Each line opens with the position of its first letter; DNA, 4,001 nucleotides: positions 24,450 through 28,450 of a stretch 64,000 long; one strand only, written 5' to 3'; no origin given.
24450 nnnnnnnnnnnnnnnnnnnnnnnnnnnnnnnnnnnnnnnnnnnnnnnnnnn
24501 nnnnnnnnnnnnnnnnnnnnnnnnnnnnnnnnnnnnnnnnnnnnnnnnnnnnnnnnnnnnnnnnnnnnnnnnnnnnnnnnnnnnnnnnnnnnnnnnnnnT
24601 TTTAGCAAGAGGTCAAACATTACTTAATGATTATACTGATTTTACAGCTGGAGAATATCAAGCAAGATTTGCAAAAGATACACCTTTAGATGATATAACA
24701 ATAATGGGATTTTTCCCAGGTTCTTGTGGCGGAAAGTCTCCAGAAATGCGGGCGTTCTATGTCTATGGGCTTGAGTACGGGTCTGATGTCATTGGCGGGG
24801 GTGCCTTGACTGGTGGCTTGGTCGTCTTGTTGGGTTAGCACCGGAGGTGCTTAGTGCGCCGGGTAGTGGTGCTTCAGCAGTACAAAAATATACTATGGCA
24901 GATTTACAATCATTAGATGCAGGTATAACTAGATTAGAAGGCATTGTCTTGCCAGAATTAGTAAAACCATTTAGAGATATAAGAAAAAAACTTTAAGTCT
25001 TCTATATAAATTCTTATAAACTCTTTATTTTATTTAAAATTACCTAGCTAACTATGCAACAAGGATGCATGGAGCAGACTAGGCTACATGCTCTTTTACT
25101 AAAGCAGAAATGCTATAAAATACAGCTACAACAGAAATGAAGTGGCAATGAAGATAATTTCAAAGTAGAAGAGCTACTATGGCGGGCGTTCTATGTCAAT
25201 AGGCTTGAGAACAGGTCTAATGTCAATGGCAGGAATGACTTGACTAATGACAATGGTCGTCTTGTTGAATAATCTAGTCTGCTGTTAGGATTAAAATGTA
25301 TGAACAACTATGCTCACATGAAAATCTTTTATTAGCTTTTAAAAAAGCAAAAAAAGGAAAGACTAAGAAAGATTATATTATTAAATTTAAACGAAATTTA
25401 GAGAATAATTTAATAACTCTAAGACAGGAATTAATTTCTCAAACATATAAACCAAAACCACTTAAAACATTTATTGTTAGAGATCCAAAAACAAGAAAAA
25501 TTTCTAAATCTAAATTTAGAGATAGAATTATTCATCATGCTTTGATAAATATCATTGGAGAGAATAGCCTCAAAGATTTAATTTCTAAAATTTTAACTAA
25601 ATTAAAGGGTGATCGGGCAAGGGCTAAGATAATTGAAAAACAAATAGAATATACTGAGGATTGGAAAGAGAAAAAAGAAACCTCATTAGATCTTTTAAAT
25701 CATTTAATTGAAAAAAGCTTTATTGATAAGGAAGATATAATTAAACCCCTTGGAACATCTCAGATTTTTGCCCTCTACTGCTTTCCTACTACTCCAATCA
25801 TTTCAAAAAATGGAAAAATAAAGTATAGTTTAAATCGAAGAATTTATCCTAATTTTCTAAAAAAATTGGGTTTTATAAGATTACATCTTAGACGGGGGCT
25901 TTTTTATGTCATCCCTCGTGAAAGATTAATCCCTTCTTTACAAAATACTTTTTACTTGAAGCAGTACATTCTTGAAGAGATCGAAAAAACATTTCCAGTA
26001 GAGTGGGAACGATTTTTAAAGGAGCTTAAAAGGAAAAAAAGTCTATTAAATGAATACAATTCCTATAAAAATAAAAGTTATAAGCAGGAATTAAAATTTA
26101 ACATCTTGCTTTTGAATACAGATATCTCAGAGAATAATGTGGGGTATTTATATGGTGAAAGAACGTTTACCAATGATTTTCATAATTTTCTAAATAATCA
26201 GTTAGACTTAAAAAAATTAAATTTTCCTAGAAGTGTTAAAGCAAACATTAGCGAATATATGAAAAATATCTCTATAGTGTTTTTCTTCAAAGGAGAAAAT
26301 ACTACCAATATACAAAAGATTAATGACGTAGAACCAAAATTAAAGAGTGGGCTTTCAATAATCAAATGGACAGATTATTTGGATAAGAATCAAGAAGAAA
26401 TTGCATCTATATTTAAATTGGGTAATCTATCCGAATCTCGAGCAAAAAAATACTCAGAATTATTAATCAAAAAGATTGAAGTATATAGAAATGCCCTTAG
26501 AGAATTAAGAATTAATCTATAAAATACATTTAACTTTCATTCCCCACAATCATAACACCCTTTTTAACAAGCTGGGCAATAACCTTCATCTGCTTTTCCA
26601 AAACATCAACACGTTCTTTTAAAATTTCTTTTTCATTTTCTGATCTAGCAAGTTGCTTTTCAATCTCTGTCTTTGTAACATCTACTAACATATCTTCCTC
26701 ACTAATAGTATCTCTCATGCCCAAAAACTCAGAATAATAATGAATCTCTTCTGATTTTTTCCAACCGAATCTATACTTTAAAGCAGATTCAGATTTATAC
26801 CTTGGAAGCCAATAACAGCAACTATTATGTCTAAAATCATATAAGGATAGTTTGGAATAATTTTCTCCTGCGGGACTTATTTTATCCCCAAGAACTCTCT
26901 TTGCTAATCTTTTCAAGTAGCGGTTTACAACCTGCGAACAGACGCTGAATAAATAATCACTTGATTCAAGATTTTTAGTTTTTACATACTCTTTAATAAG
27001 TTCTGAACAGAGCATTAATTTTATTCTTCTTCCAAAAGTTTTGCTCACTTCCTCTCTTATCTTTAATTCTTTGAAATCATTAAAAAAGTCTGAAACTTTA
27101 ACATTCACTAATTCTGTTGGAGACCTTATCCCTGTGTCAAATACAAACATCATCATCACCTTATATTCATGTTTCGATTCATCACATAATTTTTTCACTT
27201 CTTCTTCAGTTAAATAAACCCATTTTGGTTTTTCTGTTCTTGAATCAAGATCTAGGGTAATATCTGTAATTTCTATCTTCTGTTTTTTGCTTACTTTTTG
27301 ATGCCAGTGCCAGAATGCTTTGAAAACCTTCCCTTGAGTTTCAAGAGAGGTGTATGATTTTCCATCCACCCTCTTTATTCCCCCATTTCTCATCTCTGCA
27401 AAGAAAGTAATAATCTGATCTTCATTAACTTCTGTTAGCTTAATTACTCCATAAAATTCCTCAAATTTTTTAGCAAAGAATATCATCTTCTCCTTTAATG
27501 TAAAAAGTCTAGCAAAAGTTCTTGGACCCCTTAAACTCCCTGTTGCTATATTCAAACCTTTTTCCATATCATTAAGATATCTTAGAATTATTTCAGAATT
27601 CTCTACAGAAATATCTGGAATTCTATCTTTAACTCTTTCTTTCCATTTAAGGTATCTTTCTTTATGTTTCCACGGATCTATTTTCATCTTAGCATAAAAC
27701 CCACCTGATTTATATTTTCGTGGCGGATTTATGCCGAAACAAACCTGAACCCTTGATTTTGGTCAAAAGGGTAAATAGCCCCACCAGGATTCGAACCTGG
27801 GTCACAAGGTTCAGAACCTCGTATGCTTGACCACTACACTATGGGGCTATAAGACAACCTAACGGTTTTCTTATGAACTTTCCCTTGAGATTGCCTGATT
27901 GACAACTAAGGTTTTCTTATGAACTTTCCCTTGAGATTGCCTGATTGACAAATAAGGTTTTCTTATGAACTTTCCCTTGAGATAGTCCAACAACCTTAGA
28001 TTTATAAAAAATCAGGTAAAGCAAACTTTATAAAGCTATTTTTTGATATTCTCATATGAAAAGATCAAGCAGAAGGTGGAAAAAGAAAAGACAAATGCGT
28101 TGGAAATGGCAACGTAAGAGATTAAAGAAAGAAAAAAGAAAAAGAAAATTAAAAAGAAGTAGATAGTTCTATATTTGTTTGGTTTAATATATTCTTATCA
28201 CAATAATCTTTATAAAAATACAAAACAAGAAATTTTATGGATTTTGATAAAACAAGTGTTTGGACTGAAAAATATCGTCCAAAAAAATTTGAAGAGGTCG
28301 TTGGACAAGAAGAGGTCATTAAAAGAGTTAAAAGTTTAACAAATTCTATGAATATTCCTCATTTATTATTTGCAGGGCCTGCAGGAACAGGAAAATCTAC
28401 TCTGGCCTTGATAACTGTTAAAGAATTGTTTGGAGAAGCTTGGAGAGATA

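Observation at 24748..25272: Diversity-generating retroelement: two ~90-bp repeats that differ only at template adenines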

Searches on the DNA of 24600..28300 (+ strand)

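Call 35: search_rna_families(source=window, start=24600, end=28300, threshold=evalue, max_evalue=1)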
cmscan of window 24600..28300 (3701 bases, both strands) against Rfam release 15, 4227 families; matches with E-value up to 1: 3.
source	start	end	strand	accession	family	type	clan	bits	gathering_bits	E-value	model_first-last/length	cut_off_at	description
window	25043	25182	+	RF03019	RT-16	Gene; sRNA;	-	65.6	50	4.1e-09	1-158/158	no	RT-16 RNA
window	27776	27848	-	RF00005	tRNA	Gene; tRNA;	CL00001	65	29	4.3e-13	1-71/71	no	tRNA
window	25060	25150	+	RF03106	RT-11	Gene; sRNA;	-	33.1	143.5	0.00019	1-147/147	no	RT-11 RNA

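Call 39: search_rna_families(source=window, start=24950, end=25350, threshold=evalue, max_evalue=0.01, show_alignments=2)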
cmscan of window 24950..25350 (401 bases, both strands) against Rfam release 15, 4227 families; matches with E-value up to 0.01: 2.
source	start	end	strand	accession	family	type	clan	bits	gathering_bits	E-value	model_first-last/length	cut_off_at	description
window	25043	25182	+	RF03019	RT-16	Gene; sRNA;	-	65.6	50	4.5e-10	1-158/158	no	RT-16 RNA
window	25060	25150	+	RF03106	RT-11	Gene; sRNA;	-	33.1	143.5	2e-05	1-147/147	no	RT-11 RNA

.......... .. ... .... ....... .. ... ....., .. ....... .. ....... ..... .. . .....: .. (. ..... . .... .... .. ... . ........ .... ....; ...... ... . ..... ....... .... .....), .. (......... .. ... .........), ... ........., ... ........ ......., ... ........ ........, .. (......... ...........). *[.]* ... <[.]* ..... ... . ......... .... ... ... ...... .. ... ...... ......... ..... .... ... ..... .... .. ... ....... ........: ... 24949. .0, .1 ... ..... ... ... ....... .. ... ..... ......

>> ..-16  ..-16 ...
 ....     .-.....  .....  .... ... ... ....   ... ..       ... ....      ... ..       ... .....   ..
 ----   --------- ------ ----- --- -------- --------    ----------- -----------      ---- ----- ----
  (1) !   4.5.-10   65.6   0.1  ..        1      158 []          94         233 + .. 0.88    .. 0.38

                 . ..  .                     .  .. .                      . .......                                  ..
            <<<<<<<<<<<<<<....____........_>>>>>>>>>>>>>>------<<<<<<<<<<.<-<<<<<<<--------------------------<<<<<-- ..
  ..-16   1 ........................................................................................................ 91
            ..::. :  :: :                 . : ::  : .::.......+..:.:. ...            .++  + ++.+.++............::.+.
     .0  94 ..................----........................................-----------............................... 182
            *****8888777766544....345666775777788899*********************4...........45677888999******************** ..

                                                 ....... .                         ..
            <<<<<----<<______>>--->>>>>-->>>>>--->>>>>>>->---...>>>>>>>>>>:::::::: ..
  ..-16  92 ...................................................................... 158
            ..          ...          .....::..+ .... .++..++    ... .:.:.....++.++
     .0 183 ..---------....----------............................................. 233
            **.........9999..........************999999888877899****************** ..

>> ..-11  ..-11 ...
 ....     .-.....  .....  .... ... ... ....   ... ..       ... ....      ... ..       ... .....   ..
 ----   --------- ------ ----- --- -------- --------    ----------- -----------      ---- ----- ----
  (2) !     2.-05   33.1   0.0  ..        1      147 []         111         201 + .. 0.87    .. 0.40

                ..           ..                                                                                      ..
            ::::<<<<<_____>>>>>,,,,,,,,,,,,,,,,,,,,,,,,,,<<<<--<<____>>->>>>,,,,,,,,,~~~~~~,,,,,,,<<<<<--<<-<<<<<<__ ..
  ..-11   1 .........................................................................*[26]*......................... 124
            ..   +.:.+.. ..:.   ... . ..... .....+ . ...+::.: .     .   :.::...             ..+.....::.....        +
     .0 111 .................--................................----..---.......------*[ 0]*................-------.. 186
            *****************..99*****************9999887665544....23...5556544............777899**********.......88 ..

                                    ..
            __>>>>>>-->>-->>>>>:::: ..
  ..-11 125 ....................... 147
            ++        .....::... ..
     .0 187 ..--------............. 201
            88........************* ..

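Call 79: search_rna_families(sources=[L008, L010, L012, L020, L023, L027, L030, L034, L037], threshold=gathering)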
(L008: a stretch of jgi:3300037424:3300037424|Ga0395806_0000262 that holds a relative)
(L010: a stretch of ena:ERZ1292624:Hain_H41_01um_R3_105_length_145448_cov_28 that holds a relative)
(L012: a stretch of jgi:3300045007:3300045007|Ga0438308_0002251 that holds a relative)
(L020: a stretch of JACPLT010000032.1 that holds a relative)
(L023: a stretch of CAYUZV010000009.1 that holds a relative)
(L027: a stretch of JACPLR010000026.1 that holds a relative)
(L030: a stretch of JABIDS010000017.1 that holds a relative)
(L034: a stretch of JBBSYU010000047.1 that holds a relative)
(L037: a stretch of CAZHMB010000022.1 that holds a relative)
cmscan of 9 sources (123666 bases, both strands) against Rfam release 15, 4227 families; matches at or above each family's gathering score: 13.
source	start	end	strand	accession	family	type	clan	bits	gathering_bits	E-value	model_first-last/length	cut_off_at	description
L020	1959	2140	+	RF03019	RT-16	Gene; sRNA;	-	74.2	50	2.3e-09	1-158/158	no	RT-16 RNA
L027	8876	9011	+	RF03019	RT-16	Gene; sRNA;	-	72.8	50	4.5e-09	1-158/158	no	RT-16 RNA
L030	8830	9012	+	RF03019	RT-16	Gene; sRNA;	-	72.2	50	5.8e-09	1-158/158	no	RT-16 RNA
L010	9402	9539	+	RF03019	RT-16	Gene; sRNA;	-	70.3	50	1.5e-08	1-158/158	no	RT-16 RNA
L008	8872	9059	+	RF03019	RT-16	Gene; sRNA;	-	70.2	50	1.5e-08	1-158/158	no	RT-16 RNA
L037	3702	3840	+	RF03019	RT-16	Gene; sRNA;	-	67.1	50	6.6e-08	1-158/158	no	RT-16 RNA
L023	8870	9055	+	RF03019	RT-16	Gene; sRNA;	-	66.1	50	1.1e-07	1-158/158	no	RT-16 RNA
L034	8843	9031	+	RF03019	RT-16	Gene; sRNA;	-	65.6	50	1.4e-07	1-158/158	no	RT-16 RNA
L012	5716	5875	+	RF03019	RT-16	Gene; sRNA;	-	65.1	50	1.7e-07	1-158/158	no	RT-16 RNA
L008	9366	9438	-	RF00005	tRNA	Gene; tRNA;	CL00001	64.1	29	2.5e-11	1-71/71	no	tRNA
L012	4364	4435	+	RF00005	tRNA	Gene; tRNA;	CL00001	62.1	29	8.8e-11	1-71/71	no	tRNA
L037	8549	8638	-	RF00005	tRNA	Gene; tRNA;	CL00001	54.9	29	8.6e-09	1-71/71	no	tRNA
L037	7936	8024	-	RF00005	tRNA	Gene; tRNA;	CL00001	52.2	29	4.9e-08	1-71/71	no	tRNA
